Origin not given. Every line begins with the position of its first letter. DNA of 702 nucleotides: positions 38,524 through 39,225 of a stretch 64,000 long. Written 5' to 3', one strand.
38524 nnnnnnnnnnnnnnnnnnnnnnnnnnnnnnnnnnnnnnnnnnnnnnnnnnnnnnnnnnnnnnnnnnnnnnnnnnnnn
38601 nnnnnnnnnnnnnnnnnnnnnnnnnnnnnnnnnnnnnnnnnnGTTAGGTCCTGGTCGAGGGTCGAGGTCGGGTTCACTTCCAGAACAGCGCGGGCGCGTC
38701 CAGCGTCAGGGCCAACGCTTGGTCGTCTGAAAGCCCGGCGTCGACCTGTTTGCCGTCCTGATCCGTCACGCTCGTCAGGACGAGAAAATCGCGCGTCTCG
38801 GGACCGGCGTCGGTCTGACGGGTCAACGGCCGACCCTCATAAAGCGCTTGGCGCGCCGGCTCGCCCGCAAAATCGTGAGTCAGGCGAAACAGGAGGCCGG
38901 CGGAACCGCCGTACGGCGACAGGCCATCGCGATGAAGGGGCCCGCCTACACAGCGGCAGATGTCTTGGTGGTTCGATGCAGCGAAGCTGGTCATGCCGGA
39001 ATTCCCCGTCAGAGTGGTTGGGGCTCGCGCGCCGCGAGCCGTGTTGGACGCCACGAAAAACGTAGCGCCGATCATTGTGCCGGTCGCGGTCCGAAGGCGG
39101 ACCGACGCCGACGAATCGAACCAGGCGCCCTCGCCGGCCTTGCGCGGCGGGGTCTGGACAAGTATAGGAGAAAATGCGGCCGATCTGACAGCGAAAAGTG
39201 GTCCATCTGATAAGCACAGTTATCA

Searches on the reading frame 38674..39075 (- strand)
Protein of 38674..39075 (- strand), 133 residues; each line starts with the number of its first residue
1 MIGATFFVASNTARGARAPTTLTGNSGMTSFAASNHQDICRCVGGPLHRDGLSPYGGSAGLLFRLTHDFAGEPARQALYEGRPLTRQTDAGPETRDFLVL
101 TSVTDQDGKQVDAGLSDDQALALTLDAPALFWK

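Call 3: search_protein_families(library=pfam, proteins=[window:38674-39075:-], max_evalue=0.1)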
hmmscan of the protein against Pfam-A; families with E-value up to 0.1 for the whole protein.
window:38674-39075:- (133 aa): 0 families

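Call 16: search_protein_families(library=padloc, proteins=[window:38674-39075:-], max_evalue=0.1)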
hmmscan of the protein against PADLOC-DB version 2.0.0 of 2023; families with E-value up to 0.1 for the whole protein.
window:38674-39075:- (133 aa): 0 families

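Call 17: search_protein_families(library=ncbifam, proteins=[window:38674-39075:-], max_evalue=0.1)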
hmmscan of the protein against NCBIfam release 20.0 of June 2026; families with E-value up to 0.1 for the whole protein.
window:38674-39075:- (133 aa): 0 families

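Call 68: search_protein_families(library=phrogs, proteins=[window:38674-39075:-], max_evalue=0.01)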
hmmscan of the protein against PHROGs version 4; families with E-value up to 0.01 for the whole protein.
window:38674-39075:- (133 aa): 0 families
